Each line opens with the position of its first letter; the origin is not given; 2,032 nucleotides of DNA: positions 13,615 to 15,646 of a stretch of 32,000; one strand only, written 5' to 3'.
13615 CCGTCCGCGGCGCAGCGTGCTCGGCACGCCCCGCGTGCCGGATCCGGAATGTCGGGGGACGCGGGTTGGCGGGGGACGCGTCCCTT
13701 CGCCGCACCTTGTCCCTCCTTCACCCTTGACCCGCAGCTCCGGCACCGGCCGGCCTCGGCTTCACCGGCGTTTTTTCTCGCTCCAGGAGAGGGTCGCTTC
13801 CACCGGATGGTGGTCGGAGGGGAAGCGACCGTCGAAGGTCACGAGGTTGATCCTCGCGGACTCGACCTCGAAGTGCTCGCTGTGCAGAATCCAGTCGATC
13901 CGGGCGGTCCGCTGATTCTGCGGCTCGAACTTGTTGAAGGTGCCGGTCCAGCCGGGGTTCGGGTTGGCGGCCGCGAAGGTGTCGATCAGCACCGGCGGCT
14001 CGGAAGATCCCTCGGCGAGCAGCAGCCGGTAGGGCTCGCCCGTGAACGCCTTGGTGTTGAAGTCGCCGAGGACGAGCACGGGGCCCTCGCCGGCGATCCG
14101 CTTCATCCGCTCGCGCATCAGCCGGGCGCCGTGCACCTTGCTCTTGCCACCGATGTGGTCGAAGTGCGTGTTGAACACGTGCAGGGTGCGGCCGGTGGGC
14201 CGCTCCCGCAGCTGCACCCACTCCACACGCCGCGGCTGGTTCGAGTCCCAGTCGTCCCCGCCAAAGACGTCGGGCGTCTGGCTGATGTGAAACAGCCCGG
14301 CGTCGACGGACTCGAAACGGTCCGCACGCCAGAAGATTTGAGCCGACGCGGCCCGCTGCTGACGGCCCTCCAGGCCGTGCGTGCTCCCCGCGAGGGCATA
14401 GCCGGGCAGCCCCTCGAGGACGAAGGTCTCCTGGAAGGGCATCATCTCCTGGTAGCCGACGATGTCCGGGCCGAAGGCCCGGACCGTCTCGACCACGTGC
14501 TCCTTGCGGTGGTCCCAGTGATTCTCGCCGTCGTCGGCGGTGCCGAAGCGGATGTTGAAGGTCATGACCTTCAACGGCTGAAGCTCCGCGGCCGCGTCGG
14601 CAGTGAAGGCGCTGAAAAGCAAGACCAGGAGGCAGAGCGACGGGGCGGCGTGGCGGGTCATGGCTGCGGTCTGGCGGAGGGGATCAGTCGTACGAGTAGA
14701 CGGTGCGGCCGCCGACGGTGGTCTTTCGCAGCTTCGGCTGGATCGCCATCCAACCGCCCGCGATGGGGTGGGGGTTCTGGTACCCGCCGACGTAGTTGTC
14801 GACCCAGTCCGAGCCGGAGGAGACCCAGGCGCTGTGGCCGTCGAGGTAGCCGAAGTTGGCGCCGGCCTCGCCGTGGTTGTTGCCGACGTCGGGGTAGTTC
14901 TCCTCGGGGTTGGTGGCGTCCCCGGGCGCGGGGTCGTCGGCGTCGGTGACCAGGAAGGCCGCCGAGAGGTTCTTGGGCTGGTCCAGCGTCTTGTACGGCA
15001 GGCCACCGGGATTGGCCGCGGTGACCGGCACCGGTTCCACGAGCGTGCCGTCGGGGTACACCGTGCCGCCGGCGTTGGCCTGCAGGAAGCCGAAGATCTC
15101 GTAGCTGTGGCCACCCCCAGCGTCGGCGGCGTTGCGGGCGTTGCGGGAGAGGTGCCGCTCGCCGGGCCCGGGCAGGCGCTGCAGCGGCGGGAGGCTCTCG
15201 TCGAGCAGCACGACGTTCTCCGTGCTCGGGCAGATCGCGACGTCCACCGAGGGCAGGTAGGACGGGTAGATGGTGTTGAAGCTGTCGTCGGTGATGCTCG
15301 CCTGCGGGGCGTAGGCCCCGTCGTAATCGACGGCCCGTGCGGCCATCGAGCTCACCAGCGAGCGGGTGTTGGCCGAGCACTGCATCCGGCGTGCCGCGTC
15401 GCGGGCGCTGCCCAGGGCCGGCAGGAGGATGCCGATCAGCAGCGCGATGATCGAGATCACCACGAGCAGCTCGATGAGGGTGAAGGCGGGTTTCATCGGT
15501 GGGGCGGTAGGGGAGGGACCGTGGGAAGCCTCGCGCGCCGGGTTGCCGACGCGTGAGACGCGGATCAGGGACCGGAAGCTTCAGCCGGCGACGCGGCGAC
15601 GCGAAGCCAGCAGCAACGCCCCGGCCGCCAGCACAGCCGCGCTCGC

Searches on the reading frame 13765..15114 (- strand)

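Call 71: search_protein_families(library=pfam, proteins=[window:13765-15114:-], max_evalue=0.001)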
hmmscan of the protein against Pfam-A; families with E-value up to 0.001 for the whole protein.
window:13765-15114:- (450 aa): 1 family
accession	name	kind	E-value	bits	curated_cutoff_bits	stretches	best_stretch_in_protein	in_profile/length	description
PF03372.29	Exo_endo_phos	-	2.3e-17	63.9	24.5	1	184-435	1-225/225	Endonuclease/Exonuclease/phosphatase family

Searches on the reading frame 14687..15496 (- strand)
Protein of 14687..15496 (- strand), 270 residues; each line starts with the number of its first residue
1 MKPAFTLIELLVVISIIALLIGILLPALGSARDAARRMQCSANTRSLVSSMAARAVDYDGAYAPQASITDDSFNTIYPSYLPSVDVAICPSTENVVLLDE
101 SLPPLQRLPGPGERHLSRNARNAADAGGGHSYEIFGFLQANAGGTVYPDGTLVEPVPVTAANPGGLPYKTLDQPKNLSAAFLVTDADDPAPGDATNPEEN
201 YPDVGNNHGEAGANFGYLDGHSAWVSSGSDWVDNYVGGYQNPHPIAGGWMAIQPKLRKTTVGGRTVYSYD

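Call 71: search_protein_families(library=pfam, proteins=[window:14687-15496:-], max_evalue=0.001)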
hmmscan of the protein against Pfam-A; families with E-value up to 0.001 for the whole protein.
window:14687-15496:- (270 aa): 2 families
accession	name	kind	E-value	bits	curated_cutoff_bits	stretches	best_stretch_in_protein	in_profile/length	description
PF07963.17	N_methyl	-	1.7e-05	24.6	21.2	1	4-25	6-27/27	Prokaryotic N-terminal methylation motif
PF07596.16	SBP_bac_10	-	0.00057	20.4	23.3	1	30-58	2-30/268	Protein of unknown function (DUF1559)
